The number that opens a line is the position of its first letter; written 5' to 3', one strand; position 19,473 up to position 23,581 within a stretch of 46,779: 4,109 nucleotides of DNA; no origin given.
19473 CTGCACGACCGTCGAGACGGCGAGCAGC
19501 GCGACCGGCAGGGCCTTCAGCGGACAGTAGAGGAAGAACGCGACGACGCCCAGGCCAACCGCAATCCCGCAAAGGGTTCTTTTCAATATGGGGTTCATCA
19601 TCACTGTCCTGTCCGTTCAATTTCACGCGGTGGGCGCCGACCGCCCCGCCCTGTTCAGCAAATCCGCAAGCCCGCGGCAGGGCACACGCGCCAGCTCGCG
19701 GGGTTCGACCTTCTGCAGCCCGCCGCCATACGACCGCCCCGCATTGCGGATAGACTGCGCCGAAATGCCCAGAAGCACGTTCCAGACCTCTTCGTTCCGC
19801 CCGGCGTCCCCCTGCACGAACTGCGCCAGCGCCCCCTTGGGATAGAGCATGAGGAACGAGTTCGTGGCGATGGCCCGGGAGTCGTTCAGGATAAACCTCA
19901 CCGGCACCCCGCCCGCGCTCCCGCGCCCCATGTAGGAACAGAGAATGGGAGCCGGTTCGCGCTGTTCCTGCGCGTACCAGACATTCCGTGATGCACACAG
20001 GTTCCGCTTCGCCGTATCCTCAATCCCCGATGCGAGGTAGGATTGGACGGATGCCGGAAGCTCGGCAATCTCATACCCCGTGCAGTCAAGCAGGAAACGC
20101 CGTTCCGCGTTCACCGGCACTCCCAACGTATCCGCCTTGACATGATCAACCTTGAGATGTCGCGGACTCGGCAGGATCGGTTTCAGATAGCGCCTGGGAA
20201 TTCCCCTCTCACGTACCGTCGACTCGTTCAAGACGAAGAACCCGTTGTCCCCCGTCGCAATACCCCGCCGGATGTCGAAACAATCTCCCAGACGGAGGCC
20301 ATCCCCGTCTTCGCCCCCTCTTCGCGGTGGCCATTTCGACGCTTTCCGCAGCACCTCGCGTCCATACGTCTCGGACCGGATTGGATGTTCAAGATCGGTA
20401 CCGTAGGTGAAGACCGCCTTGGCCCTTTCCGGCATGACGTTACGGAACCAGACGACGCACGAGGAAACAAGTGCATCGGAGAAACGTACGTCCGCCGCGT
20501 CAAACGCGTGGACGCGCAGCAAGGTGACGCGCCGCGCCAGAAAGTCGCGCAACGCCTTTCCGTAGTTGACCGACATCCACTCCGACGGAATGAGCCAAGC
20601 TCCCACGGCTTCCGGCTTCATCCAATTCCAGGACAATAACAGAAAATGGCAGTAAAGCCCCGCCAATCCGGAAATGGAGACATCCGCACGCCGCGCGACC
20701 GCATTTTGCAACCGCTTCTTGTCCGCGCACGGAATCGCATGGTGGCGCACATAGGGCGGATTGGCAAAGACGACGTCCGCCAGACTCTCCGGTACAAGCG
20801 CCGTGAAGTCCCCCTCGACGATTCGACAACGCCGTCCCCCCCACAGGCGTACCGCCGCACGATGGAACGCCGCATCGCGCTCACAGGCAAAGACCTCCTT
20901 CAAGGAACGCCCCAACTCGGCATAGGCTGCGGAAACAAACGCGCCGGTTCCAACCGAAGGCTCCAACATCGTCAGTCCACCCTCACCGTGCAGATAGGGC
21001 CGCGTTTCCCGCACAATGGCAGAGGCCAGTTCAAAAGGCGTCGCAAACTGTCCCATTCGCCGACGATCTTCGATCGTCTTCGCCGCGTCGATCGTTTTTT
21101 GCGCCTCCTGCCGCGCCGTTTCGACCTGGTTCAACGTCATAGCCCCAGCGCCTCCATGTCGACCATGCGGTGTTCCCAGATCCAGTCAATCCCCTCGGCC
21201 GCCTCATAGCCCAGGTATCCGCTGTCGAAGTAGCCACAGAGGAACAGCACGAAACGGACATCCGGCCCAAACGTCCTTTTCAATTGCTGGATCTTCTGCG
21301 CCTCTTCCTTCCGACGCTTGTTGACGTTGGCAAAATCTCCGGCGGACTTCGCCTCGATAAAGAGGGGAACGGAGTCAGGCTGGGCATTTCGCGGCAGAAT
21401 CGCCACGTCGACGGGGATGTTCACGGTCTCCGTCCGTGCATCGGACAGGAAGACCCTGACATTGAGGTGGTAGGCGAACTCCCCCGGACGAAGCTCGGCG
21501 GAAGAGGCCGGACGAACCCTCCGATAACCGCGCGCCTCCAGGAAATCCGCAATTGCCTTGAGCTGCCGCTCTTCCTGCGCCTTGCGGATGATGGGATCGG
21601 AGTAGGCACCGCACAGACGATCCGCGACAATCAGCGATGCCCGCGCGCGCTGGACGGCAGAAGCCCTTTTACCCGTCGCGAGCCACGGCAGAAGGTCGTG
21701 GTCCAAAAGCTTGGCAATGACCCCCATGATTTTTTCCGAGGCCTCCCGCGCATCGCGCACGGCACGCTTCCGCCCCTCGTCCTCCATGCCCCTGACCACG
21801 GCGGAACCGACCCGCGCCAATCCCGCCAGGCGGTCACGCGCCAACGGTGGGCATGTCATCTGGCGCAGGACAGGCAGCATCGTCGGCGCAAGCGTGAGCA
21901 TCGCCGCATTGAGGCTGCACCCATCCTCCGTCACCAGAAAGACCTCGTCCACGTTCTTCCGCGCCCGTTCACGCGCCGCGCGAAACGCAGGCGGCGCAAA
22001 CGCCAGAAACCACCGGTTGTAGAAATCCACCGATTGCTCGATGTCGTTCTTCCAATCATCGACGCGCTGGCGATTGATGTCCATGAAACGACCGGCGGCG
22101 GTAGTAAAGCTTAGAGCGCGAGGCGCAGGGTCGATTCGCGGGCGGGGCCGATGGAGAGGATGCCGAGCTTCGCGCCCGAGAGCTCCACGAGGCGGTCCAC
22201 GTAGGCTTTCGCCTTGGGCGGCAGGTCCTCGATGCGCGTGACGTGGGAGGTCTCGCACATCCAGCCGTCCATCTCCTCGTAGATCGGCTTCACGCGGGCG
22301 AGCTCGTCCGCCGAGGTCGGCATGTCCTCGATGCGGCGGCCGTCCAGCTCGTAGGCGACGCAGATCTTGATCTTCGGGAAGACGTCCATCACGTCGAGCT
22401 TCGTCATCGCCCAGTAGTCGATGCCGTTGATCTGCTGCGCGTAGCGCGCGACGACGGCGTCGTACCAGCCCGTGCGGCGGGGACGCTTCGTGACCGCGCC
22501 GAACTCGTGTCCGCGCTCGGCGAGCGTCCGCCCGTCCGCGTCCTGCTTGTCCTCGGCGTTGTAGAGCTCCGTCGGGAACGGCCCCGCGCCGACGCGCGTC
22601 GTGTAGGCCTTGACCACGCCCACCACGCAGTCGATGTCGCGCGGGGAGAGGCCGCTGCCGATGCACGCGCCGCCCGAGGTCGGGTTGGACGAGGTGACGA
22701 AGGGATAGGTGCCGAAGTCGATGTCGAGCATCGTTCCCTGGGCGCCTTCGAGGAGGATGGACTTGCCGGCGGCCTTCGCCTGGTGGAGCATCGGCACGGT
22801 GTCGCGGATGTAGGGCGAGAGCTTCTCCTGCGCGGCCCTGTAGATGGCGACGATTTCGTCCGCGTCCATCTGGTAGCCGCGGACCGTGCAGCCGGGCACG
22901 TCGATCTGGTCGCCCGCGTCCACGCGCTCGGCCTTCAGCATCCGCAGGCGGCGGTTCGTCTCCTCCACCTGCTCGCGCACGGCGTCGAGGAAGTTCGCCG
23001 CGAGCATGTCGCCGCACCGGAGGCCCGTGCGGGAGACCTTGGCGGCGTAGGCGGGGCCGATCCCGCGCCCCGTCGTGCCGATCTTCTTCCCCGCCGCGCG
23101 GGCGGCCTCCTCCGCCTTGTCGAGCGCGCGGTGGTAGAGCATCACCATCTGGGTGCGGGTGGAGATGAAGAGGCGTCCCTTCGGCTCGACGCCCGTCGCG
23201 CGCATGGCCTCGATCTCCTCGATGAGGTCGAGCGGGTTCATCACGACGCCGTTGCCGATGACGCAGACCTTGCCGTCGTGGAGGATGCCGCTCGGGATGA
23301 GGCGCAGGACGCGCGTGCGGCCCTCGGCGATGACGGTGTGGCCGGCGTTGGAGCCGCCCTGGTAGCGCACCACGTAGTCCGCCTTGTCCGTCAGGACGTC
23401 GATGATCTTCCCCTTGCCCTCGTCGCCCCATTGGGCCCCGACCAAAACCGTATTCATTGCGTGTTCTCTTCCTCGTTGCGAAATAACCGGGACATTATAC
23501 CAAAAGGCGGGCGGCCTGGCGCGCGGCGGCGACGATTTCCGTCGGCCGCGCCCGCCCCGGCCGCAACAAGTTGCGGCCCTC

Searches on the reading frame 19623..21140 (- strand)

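Call 79: search_protein_families(library=pfam, max_evalue=0.001, proteins=[window:19623-21140:-])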
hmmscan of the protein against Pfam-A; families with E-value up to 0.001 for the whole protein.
window:19623-21140:- (505 aa): 1 family
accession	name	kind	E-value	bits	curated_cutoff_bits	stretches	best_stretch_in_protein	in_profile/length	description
PF07669.17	Eco57I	-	9.6e-11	42.5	25.3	1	122-217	76-169/171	Eco57I restriction-modification methylase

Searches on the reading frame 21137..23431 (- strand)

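Call 79: search_protein_families(library=pfam, max_evalue=0.001, proteins=[window:21137-23431:-])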
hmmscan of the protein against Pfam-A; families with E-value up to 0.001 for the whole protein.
window:21137-23431:- (764 aa): 1 family
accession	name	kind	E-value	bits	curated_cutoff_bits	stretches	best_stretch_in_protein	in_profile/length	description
PF09572.16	RE_XamI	-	4.1e-85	285.7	25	1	507-752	6-256/256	XamI restriction endonuclease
